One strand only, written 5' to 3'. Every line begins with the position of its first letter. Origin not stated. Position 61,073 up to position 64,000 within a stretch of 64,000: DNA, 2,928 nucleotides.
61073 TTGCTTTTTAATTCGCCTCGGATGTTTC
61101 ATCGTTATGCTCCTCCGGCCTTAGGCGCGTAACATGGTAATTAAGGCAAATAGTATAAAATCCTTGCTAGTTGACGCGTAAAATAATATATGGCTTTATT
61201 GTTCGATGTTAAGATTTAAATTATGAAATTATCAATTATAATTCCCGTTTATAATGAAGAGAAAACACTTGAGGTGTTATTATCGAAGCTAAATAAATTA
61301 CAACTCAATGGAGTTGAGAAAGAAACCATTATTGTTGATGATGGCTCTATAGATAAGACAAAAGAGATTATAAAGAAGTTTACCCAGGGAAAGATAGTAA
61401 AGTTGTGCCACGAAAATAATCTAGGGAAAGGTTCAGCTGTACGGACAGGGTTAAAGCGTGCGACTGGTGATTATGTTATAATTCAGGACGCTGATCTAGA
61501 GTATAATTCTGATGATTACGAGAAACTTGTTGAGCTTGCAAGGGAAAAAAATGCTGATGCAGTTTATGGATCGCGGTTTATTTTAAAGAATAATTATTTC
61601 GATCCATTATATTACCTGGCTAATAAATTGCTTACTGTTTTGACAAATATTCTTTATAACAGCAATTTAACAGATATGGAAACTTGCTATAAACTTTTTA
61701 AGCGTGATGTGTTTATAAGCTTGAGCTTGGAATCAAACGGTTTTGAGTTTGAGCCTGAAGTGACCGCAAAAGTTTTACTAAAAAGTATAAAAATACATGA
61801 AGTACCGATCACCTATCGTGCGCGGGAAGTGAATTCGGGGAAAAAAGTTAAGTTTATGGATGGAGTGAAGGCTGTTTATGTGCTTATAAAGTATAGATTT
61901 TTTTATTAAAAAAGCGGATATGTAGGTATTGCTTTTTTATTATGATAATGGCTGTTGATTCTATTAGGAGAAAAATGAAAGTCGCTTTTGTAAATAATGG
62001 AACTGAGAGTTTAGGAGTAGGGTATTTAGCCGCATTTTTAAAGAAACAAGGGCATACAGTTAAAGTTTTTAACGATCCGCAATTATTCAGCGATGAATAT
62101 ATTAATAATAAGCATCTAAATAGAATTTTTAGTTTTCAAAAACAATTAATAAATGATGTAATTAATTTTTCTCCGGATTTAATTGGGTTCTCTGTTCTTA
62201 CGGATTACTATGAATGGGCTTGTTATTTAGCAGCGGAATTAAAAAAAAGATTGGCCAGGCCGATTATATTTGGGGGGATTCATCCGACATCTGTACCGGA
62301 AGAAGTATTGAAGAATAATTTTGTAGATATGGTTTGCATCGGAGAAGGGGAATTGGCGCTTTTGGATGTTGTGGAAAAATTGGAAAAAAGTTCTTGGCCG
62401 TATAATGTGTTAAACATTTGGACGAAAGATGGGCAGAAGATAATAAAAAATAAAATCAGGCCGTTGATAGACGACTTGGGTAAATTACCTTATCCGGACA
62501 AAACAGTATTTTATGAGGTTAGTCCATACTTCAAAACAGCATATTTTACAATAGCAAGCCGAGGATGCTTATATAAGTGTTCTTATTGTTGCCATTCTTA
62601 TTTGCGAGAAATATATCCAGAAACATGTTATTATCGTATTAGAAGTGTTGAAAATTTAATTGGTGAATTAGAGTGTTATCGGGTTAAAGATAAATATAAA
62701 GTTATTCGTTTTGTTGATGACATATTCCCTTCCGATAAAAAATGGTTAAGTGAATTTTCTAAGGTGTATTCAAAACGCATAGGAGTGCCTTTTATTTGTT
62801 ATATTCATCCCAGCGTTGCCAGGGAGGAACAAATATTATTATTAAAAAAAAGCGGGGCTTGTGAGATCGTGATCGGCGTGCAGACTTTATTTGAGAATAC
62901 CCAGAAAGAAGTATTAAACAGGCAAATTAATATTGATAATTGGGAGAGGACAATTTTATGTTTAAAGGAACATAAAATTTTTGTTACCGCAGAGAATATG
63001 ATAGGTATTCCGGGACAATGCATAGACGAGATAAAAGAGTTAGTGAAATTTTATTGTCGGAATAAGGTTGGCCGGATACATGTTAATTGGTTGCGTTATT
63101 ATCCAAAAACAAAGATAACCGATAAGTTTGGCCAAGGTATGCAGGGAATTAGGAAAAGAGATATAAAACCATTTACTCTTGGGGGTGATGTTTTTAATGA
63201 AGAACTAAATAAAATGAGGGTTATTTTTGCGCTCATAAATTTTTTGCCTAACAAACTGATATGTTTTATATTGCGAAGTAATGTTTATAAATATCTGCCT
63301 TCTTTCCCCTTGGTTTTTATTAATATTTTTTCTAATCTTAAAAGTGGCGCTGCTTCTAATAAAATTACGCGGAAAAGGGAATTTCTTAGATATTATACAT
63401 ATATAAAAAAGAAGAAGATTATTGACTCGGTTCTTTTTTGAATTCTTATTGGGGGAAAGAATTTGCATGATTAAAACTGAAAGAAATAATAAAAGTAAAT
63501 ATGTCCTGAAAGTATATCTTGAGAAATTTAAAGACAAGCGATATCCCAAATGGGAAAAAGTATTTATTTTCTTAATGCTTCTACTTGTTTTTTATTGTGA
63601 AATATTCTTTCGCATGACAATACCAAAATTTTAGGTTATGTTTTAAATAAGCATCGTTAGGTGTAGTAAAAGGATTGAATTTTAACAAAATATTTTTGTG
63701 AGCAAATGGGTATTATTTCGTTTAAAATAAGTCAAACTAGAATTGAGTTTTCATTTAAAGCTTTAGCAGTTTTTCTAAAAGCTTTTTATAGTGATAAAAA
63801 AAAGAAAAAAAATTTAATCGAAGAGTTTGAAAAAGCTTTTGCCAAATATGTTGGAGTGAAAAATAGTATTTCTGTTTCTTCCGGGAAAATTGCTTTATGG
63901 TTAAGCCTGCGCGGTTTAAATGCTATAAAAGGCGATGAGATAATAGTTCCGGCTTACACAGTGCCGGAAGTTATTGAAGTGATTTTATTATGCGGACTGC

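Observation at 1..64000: Glycan-biosynthesis island saturated with radical SAM enzymes (19 rSAM domains in 64 kb)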

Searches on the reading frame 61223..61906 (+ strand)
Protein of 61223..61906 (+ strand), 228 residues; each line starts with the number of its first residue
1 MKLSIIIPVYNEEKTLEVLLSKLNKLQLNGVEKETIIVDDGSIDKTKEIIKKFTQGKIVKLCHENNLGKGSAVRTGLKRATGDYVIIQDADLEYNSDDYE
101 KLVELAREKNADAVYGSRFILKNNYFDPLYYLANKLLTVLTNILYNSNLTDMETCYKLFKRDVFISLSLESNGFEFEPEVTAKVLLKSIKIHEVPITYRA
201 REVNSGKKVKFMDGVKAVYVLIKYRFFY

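Call 8: search_protein_families(library=pfam, proteins=[window:61223-61906:+], max_evalue=0.001)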
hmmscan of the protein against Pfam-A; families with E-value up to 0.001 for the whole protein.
window:61223-61906:+ (228 aa): 3 families
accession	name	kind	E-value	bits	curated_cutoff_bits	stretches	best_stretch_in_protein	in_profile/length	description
PF00535.33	Glycos_transf_2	-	9.4e-37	127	23.3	1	4-165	1-165/168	Glycosyl transferase family 2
PF10111.15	Glyco_tranf_2_2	-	4.4e-11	43.2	27.3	1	4-113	1-113/276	Glycosyltransferase like family 2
PF00465.25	Fe-ADH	-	0.00027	21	31.3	1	35-114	3-84/168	Iron-containing alcohol dehydrogenase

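Call 72: search_protein_families(library=ncbifam, proteins=[window:61223-61906:+], max_evalue=1e-12)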
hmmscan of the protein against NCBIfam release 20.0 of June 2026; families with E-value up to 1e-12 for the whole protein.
window:61223-61906:+ (228 aa): 10 families
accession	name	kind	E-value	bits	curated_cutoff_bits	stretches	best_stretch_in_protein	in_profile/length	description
TIGR04182.1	glyco_TIGR04182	equivalog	2.3e-35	122.4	325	1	3-223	2-216/293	S-layer glycoprotein N-glycosyltransferase AglJ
NF007482.0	PRK10073.1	equivalog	2.3e-22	79.4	423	1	2-113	7-117/334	glycosyltransferase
NF007986.1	PRK10714.1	equivalog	2e-19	69.8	529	1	2-222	7-223/316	undecaprenyl-phosphate 4-deoxy-4-formamido-L-arabinose transferase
NF058614.1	PPMAGASynPpgS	equivalog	6.2e-19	68.3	370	1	5-218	4-216/226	polyprenyl-phospho-N-acetylgalactosaminyl synthase PpgS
NF047588.1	GlcsyltransPgfSStrep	equivalog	1.6e-18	67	500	1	1-167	1-167/308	glycosyltransferase PgfS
TIGR04283.1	glyco_like_mftF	equivalog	6.4e-17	61.9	182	1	3-122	1-114/221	TIGR04283 family arsenosugar biosynthesis glycosyltransferase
TIGR03937.1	PgaC_IcaA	equivalog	1.4e-16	60.5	422.3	1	2-116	46-161/407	poly-beta-1,6-N-acetyl-D-glucosamine synthase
NF041875.1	EPS_EpsD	equivalog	1.8e-15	57.2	370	1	3-115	1-113/325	exopolysaccharide biosynthesis glycosyltransferase EpsD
NF041391.1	DPhHxTase_Halo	equivalog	4.4e-15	55.2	375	1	9-204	3-189/213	dolichyl-phosphate hexose transferase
NF047683.1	TeichurnBiosyTuaG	equivalog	8.1e-13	48.6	400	0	3-117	8-122/252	teichuronic acid biosynthesis protein TuaG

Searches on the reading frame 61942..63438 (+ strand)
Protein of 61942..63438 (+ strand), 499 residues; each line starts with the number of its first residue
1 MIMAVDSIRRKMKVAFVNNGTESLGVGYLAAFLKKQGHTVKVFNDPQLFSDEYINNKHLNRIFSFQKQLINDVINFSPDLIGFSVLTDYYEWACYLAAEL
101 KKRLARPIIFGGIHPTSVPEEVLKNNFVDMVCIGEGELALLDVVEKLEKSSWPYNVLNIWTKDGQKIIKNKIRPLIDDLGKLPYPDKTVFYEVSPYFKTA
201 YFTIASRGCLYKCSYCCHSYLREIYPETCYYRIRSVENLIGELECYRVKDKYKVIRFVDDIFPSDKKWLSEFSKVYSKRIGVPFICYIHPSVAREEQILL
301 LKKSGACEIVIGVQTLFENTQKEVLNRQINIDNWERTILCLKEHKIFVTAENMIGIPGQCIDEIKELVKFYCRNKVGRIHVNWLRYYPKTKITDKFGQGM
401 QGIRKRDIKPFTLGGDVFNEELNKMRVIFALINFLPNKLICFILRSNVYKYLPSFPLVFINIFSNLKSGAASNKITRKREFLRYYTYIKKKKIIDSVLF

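Call 8: search_protein_families(library=pfam, proteins=[window:61942-63438:+], max_evalue=0.001)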
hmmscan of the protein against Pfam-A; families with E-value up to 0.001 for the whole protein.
window:61942-63438:+ (499 aa): 2 families
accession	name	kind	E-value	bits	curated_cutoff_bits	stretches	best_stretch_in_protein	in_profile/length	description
PF02310.24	B12-binding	-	2.4e-17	63.3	32.1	1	20-143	11-120/121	B12 binding domain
PF04055.27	Radical_SAM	-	2.1e-16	61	29.5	1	205-370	3-165/166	Radical SAM superfamily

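Call 12: search_protein_families(library=ncbifam, proteins=[window:61942-63438:+], max_evalue=0.00001)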
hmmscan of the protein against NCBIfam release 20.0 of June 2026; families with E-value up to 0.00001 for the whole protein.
window:61942-63438:+ (499 aa): 14 families
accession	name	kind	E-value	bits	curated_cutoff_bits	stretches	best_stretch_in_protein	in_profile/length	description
TIGR04072.2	rSAM_ladder_B12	equivalog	4.4e-25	88.2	360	1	24-368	19-343/443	lipid biosynthesis B12-binding/radical SAM protein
TIGR04479.1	bcpD_PhpK_rSAM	subfamily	1e-21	77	600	1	135-373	179-408/504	PhpK family radical SAM P-methyltransferase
NF050148.1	rSAM_ApyD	equivalog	1.5e-21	76.4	750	1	23-362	25-354/645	RiPP biosynthesis radical SAM protein ApyD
TIGR03471.1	HpnJ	equivalog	1.6e-21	76.7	577.6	1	72-395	61-386/472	hopanoid biosynthesis associated radical SAM protein HpnJ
TIGR02026.1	BchE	equivalog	5.1e-20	71.8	481.35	1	67-396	53-384/497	magnesium-protoporphyrin IX monomethyl ester anaerobic oxidative cyclase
TIGR04013.1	B12_SAM_MJ_1487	hypoth_equivalog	3e-19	69.1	251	1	68-258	33-203/382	TIGR04013 family B12-binding domain/radical SAM domain-containing protein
NF033712.0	B12_rSAM_KedN5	subfamily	1.2e-18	66.6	700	1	54-395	42-390/624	KedN5 family methylcobalamin-dependent radical SAM C-methyltransferase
NF038361.1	rSAM_Sden_1168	equivalog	5.9e-16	58.1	575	1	23-370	85-447/560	Sden_1168 family B12-binding radical SAM P-methyltransferase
TIGR03975.1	rSAM_ocin_1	subfamily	1e-15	57.3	281.85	1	27-360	81-416/606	RiPP maturation radical SAM C-methyltransferase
TIGR04385.1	B12_rSAM_cofa1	equivalog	1.7e-12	47.3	450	1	24-393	21-391/438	B12 lower ligand biosynthesis radical SAM protein BzaD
TIGR04190.1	B12_SAM_Ta0216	equivalog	1.9e-11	43.2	500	1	106-371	110-391/554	TIGR04190 family B12-binding domain/radical SAM domain protein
TIGR04295.1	B12_rSAM_oligo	hypoth_equivalog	9e-11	41.1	400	1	68-350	56-339/422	TIGR04295 family B12-binding domain-containing radical SAM protein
TIGR04367.1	HpnR_B12_rSAM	equivalog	2.5e-08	32.9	650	1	22-394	21-371/490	hopanoid C-3 methylase HpnR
TIGR04014.1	B12_SAM_MJ_0865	equivalog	1.1e-06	27.7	360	1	104-244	67-199/434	methyl-coenzyme M reductase glutamine C-methyltransferase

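Call 65: find_related_loci(query=window:61942-63438:+, collection=metagenome_contigs, flank=10000)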
Query window:61942-63438:+ (499 aa) in metagenome_contigs; peptide patterns used: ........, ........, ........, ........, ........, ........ (x = any residue, [..] = any of these).
76 stretches matched a pattern; 2 encode a relative of the query (tblastn E <= 1e-3); 2 distinct loci.
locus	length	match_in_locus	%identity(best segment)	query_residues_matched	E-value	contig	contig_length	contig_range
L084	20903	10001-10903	24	80-368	7e-12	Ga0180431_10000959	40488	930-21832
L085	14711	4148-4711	24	24-216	1e-7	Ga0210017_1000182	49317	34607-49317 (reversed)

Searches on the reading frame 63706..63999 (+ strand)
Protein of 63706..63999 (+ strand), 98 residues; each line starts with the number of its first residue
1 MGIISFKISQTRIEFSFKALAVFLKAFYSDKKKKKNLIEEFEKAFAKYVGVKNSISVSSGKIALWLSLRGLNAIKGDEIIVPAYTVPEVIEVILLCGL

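Call 76: search_solved_structures(query=window:63706-63999:+, max_evalue=0.01)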
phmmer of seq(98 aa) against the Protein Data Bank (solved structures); distinct sequences matched with E-value up to 0.01: 30.
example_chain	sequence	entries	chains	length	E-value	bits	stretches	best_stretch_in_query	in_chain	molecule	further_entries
7b0m_AAA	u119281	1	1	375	3.3e-08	37.1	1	37-97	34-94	Sugar aminotransferase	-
3bn1_A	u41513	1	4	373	4.3e-08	36.7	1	37-97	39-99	Perosamine synthetase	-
3dr7_A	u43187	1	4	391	4.7e-08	36.6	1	37-97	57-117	Putative perosamine synthetase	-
3dr4_A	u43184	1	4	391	4.7e-08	36.6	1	37-97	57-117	Putative perosamine synthetase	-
7b0d_A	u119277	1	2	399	5.5e-08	36.4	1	38-94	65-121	Glutamine--scyllo-inositol transaminase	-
9bgp_A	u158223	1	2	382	4.6e-07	33.4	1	7-96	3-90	aminotransferase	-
9bgr_A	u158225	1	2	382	4.6e-07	33.4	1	7-96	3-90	aminotransferase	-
5u1z_A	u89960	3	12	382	7.4e-07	32.8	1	37-86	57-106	Putative aminotransferase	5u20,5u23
5u21_A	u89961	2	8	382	7.4e-07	32.8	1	37-86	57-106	Putative aminotransferase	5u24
2oga_A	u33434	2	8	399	4.3e-06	30.3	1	38-86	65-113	Transaminase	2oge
8vr3_A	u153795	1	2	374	9.7e-06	29.2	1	38-96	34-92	DegT/DnrJ/EryC1/StrS aminotransferase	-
8vr5_A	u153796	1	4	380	1e-05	29.1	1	38-96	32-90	DegT/DnrJ/EryC1/StrS aminotransferase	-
2c7t_A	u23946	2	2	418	2.4e-05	28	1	35-86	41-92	GLUTAMINE-2-DEOXY-SCYLLO-INOSOSE AMINOTRANSFERASE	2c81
5w71_A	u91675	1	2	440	2.6e-05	27.8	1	35-86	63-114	L-glutamine:2-deoxy-scyllo-inosose aminotransferase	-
8y96_A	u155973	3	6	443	5e-05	26.9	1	27-93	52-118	DegT/DnrJ/EryC1/StrS family aminotransferase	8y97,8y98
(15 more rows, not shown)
